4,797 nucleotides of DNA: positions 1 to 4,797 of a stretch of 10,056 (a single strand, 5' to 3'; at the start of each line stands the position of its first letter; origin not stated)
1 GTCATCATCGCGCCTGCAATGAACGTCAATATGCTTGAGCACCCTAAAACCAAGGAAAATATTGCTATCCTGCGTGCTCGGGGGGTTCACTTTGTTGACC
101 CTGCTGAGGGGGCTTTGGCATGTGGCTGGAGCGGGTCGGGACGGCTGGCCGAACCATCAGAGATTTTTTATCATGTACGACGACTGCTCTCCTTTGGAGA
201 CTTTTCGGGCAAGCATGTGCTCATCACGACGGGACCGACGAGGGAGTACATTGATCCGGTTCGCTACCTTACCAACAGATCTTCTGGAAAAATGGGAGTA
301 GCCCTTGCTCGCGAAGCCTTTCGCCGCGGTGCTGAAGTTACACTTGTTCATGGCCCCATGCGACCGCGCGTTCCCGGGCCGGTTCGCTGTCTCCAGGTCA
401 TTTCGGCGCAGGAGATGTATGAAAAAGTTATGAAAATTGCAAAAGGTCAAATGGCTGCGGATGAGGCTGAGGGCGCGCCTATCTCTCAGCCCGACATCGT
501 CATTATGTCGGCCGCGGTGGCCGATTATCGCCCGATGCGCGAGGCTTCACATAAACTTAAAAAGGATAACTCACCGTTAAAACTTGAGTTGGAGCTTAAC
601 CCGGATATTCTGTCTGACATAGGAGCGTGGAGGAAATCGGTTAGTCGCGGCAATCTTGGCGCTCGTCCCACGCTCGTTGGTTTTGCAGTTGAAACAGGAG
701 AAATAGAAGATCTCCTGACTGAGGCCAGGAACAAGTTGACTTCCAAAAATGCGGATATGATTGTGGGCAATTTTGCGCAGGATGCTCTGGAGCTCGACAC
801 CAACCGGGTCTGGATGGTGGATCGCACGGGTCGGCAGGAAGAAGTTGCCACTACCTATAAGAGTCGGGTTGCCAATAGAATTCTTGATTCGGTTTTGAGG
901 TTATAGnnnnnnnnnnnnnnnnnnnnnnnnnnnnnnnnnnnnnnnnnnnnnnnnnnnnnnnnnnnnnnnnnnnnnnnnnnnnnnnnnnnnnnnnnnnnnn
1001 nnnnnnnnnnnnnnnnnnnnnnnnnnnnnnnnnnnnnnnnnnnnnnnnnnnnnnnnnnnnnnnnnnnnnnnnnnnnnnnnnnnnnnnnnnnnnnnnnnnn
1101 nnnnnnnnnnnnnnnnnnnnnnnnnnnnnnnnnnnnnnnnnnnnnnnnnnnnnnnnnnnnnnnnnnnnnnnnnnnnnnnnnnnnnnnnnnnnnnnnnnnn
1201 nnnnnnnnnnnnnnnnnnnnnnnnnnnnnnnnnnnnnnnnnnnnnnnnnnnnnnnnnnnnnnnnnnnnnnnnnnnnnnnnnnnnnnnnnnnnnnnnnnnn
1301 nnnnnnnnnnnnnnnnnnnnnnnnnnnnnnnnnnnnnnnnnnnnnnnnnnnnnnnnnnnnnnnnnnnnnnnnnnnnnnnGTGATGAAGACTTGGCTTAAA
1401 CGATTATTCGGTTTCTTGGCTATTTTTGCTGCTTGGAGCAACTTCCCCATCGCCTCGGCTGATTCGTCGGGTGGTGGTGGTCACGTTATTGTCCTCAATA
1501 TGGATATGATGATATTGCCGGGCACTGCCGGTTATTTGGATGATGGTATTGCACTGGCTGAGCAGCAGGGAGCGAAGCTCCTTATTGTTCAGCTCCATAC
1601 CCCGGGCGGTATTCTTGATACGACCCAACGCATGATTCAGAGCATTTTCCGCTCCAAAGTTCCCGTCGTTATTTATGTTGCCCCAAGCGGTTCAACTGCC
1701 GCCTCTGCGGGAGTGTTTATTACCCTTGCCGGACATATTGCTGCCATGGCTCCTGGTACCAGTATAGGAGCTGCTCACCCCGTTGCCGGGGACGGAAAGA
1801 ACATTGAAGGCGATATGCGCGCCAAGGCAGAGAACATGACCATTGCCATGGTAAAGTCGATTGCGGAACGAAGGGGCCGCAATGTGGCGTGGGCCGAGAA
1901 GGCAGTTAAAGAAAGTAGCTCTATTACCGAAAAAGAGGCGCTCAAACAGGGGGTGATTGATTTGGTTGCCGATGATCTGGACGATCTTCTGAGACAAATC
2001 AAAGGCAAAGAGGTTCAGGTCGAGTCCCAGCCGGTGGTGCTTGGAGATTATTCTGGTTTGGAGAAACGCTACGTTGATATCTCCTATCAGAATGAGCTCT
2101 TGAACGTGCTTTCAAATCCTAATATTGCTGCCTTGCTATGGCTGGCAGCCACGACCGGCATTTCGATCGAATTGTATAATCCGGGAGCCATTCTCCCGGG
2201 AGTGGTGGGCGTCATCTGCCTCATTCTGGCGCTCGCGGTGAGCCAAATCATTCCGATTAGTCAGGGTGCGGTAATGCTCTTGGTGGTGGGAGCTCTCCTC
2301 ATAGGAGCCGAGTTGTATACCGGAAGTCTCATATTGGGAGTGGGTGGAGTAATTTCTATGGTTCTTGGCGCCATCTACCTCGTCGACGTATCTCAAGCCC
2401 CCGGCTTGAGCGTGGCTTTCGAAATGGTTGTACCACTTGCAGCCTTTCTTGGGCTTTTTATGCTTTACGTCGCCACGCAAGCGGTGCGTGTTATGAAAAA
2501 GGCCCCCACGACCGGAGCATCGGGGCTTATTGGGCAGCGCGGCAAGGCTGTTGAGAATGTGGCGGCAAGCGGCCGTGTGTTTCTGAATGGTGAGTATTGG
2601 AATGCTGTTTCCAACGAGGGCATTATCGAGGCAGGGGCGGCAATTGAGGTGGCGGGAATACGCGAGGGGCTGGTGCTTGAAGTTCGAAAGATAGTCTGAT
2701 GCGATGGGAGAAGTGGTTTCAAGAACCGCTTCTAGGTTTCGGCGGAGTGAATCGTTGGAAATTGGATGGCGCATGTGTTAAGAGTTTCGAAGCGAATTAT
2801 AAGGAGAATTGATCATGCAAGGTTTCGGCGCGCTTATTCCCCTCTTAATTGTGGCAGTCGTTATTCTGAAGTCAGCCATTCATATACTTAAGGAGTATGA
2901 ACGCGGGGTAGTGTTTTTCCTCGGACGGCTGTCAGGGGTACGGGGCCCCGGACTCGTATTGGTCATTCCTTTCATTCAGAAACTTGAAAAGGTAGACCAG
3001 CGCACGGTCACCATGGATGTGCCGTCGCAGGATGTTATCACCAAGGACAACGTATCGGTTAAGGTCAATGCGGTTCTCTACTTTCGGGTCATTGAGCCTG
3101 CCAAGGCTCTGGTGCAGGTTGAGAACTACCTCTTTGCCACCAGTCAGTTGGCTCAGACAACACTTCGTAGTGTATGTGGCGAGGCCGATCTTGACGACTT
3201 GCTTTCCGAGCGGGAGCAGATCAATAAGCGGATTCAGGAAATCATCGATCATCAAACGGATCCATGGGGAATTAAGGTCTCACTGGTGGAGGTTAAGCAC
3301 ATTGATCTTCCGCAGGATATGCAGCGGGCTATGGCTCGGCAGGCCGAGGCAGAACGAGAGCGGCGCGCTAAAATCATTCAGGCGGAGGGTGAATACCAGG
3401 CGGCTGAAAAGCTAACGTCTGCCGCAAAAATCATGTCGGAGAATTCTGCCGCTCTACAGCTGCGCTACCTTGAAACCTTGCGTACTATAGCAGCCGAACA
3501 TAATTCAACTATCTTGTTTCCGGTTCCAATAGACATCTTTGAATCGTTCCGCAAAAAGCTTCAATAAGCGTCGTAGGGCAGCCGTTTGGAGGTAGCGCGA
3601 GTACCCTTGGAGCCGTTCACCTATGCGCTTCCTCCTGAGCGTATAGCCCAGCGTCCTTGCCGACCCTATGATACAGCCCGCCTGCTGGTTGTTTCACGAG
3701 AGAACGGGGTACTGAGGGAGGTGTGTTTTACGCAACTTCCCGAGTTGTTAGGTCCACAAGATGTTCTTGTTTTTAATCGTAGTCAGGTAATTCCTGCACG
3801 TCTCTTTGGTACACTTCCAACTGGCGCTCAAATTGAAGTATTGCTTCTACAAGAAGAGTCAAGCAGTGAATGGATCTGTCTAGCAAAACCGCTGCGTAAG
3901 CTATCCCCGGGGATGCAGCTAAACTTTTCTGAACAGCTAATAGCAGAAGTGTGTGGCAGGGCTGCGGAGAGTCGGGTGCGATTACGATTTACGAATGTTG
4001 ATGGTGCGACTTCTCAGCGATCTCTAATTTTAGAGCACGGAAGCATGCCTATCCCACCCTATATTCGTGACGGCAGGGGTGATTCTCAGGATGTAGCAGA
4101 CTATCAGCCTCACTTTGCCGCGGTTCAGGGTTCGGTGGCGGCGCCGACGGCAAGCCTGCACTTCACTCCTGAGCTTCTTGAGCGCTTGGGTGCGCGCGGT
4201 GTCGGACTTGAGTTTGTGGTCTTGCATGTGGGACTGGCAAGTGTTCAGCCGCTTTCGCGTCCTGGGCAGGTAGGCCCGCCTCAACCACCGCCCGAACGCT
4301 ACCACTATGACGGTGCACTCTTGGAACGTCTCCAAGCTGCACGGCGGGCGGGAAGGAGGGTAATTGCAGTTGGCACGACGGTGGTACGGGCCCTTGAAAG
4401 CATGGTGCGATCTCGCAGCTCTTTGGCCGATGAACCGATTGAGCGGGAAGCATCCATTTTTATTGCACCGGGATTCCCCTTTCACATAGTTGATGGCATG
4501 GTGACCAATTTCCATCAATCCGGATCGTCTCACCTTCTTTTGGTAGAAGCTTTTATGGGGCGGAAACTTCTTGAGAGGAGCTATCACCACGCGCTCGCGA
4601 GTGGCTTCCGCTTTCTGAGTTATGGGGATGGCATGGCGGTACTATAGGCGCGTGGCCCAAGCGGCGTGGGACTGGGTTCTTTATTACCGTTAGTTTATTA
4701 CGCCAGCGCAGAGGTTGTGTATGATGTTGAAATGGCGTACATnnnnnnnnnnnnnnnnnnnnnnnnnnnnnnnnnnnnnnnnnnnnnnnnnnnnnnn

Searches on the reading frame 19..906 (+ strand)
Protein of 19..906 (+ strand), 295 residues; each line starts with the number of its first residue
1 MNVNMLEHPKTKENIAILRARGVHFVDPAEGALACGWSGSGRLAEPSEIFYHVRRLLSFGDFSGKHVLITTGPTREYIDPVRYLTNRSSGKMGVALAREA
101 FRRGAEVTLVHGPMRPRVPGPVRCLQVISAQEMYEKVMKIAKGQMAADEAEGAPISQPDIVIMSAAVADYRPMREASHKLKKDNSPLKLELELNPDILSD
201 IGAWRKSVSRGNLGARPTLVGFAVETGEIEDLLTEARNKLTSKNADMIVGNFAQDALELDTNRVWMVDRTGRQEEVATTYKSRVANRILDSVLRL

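Call 4: search_protein_families(library=pfam, proteins=[window:19-906:+], max_evalue=0.01)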
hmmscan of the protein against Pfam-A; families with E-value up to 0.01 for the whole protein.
window:19-906:+ (295 aa): 1 family
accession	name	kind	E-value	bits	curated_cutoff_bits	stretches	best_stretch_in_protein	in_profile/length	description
PF04127.22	DFP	-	3.1e-59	200.3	22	1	63-266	2-185/186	DNA/pantothenate metabolism flavoprotein C-terminal domain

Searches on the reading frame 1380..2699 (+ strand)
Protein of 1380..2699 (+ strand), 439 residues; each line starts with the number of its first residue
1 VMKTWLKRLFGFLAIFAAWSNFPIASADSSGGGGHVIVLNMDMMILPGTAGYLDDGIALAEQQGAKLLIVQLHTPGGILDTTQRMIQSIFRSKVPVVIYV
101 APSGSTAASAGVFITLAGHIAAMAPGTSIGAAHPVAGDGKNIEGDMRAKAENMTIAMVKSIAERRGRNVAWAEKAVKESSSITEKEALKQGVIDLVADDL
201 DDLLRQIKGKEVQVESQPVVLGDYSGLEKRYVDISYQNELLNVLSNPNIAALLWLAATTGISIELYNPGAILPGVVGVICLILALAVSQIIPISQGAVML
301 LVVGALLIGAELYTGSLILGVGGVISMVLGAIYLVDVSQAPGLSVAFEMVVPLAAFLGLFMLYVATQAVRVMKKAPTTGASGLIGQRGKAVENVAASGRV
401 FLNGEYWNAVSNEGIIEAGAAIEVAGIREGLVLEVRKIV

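Call 4: search_protein_families(library=pfam, proteins=[window:1380-2699:+], max_evalue=0.01)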
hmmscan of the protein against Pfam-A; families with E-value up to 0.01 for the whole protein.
window:1380-2699:+ (439 aa): 4 families
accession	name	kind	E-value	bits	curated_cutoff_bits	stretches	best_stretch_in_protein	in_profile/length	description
PF25145.1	NfeD1b_N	-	1.2e-22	80.8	40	1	36-198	2-157/189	NfeD1b, N-terminal domain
PF24961.1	NfeD_membrane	-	3.2e-19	69.6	26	1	248-366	1-118/119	NfeD integral membrane domain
PF01957.25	NfeD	-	4.1e-13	49.8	29.1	1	381-437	2-57/57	NfeD-like C-terminal, partner-binding domain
PF00574.28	CLP_protease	-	1.1e-05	25.8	20.2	1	59-198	40-180/182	Clp protease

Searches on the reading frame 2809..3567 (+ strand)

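Call 4: search_protein_families(library=pfam, proteins=[window:2809-3567:+], max_evalue=0.01)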
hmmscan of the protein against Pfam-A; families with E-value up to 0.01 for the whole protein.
window:2809-3567:+ (252 aa): 2 families
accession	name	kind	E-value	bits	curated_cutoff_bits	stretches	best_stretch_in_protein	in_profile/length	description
PF01145.31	Band_7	-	4e-42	144.7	23.6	1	26-195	2-175/176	SPFH domain / Band 7 family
PF13421.11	Band_7_1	-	8.4e-05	22.7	24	1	113-180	139-208/211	SPFH domain-Band 7 family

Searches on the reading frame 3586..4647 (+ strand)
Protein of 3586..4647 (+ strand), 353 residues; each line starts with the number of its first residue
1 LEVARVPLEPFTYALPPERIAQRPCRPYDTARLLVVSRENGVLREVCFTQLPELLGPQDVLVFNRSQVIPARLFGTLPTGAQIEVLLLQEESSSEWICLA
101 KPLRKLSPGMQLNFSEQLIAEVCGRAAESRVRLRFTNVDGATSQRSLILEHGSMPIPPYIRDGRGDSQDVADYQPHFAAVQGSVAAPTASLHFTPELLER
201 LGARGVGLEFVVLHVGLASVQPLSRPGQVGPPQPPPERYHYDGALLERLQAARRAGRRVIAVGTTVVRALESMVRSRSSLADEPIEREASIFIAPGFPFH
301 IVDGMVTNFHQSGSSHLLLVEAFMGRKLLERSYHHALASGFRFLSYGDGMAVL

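Call 4: search_protein_families(library=pfam, proteins=[window:3586-4647:+], max_evalue=0.01)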
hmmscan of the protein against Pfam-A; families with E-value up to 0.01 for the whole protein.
window:3586-4647:+ (353 aa): 1 family
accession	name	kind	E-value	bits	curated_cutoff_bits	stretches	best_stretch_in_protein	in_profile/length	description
PF02547.20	Queuosine_synth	-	3.4e-98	329.2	25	1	9-351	2-321/322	Queuosine biosynthesis protein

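Call 21: find_homologous_proteins(query=window:3586-4644:+, max_evalue=1e-20)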
Query window:3586-4644:+ (353 aa): 7948 proteins with E <= 1e-20 among 8000 candidates; the best 120 are listed.
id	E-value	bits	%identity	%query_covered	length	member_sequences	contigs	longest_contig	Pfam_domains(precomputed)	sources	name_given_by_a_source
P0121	3.6e-230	781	100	100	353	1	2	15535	PF02547.21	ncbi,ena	-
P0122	1.4e-107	378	53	97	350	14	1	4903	PF02547.21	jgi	-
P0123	1.4e-106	374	54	96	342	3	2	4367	PF02547.21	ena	-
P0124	3.6e-105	370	53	99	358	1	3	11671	PF02547.21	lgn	-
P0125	1.1e-103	365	51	97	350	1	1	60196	PF02547.21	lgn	-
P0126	3.7e-103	363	54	97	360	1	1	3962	PF02547.21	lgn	-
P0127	7.7e-103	362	52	97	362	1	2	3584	PF02547.21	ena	-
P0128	8.5e-103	362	50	98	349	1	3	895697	PF02547.21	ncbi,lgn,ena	-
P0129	1.6e-102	361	52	97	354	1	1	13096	PF02547.21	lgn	-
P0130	1.9e-102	361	51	98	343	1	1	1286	PF02547.21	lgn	-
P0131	3.5e-102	360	53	98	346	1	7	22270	PF02547.21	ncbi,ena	-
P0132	5.4e-102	359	50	99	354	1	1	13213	PF02547.21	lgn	-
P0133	1.3e-101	358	52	98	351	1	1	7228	PF02547.21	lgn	-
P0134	4.7e-101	356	52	99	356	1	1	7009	PF02547.21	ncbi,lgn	-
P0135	5.3e-101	356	52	98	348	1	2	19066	PF02547.21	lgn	-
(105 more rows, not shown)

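Call 22: find_encoding_contigs(protein=P0125, flank=5000, max_places=2)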
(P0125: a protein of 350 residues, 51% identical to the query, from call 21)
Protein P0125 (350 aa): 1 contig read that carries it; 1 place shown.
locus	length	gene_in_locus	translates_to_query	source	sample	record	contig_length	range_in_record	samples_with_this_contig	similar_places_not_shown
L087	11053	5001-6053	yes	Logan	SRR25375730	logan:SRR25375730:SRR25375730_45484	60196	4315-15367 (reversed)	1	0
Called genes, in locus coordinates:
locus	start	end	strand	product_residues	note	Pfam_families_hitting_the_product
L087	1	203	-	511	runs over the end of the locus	-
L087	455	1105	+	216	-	PF00753:Lactamase_B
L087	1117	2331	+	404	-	PF02441:Flavoprotein, PF04127:DFP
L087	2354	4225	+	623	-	PF25145:NfeD1b_N, PF00574:CLP_protease (weak), PF24961:NfeD_membrane, PF01957:NfeD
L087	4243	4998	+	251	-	PF01145:Band_7, PF13421:Band_7_1 (weak)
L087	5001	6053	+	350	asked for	PF02547:Queuosine_synth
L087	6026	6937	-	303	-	-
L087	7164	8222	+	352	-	PF01702:TGT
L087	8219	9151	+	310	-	PF11412:DsbD_N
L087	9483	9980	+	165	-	PF02699:YajC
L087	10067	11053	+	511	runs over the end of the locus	PF21760:SecD_1st, PF22599:SecDF_P1_head, PF02355:SecD_SecF_C, PF03176:MMPL (weak)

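Call 23: find_encoding_contigs(protein=P0124, flank=5000, max_places=2)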
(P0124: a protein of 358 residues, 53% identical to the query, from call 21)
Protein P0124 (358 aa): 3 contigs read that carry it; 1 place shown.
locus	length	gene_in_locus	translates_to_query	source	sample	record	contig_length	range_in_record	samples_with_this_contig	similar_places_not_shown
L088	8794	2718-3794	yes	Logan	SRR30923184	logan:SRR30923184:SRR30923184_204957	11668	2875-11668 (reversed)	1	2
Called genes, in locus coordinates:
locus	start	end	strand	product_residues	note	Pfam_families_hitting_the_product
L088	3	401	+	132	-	?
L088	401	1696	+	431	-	PF25145:NfeD1b_N, PF00574:CLP_protease (weak), PF24961:NfeD_membrane, PF01957:NfeD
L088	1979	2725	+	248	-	PF01145:Band_7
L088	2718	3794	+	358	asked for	PF02547:Queuosine_synth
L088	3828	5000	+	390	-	PF01702:TGT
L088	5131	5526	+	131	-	PF02699:YajC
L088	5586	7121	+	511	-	PF21760:SecD_1st, PF22599:SecDF_P1_head, PF02355:SecD_SecF_C, PF03176:MMPL (weak)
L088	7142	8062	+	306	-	PF02355:SecD_SecF_C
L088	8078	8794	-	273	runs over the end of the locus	-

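Call 24: find_encoding_contigs(protein=P0128, flank=5000, max_places=2)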
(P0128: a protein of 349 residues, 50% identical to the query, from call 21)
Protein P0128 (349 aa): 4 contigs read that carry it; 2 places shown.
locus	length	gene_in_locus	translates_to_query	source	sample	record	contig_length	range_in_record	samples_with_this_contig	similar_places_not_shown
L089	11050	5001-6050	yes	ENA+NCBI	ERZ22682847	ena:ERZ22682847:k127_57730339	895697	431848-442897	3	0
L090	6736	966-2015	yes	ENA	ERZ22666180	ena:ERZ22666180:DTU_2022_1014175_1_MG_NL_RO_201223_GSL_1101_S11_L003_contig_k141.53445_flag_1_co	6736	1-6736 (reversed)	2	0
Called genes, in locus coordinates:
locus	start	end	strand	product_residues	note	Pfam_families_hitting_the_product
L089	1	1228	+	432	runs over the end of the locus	PF05201:GlutR_N, PF03807:F420_oxidored (faint), PF01488:Shikimate_DH, PF00745:GlutR_dimer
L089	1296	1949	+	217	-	PF00753:Lactamase_B, PF23023:Anti-Pycsar_Apyc1 (weak)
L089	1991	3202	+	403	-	PF02441:Flavoprotein, PF04127:DFP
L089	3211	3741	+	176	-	-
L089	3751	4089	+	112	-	PF01957:NfeD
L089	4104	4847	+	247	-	PF01145:Band_7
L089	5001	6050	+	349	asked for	PF02547:Queuosine_synth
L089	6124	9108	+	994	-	-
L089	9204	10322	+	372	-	PF01702:TGT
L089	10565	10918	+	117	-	PF02699:YajC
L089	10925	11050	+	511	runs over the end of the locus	PF21760:SecD_1st, PF22599:SecDF_P1_head, PF02355:SecD_SecF_C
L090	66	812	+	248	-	PF01145:Band_7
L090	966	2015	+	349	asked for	PF02547:Queuosine_synth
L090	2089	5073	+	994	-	-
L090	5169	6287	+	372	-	PF01702:TGT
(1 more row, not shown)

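Call 25: search_protein_families(library=padloc, proteins=[L087:6026-6937:-, L089:6124-9108:+], max_evalue=0.01)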
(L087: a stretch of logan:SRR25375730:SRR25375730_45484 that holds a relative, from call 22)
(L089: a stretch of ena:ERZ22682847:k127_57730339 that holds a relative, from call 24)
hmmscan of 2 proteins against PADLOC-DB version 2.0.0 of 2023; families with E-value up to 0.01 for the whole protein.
L087:6026-6937:- (303 aa): 0 families

L089:6124-9108:+ (994 aa): 0 families

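Call 26: search_protein_families(library=pfam, proteins=[L087:6026-6937:-, L089:6124-9108:+], max_evalue=0.1)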
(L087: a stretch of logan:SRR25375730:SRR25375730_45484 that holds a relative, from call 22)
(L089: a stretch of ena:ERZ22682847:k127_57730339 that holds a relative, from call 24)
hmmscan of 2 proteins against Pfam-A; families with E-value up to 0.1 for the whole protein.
L087:6026-6937:- (303 aa): 0 families

L089:6124-9108:+ (994 aa): 1 family
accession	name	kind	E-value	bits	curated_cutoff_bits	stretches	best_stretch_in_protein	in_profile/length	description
PF05391.16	Lsm_interact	-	0.012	15.6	21.4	1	827-836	7-16/19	Lsm interaction motif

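Call 44: find_related_loci(query=window:3586-4644:+, collection=metagenome_contigs, flank=6000)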
Query window:3586-4644:+ (353 aa) in metagenome_contigs; peptide patterns used: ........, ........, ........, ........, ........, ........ (x = any residue, [..] = any of these).
510 stretches matched a pattern; 386 encode a relative of the query (tblastn E <= 1e-3); the best 80 are kept; 80 distinct loci.
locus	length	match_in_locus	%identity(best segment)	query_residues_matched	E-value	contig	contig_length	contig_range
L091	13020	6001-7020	43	8-350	1e-74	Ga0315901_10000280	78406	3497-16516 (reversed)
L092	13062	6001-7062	41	8-353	1e-72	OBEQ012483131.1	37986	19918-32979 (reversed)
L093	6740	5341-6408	41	8-353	2e-72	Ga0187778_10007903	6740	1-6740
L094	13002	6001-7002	43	11-353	1e-71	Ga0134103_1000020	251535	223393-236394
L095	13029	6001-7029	41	5-353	2e-70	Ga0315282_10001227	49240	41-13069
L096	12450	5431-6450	41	5-353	1e-70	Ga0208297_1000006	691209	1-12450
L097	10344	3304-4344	41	8-352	6e-70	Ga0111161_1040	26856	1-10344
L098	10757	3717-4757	41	8-352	6e-70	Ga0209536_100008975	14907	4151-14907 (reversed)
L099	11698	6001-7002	42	11-353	1e-69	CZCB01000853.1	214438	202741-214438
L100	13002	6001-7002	42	11-353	2e-69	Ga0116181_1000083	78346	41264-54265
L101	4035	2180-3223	40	8-353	4e-69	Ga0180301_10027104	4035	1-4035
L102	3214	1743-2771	43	7-353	3e-69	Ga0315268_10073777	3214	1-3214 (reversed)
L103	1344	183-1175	40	11-353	2e-73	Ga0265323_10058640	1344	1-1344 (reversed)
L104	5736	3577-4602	39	3-353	2e-68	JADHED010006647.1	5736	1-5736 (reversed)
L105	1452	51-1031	39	11-350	1e-72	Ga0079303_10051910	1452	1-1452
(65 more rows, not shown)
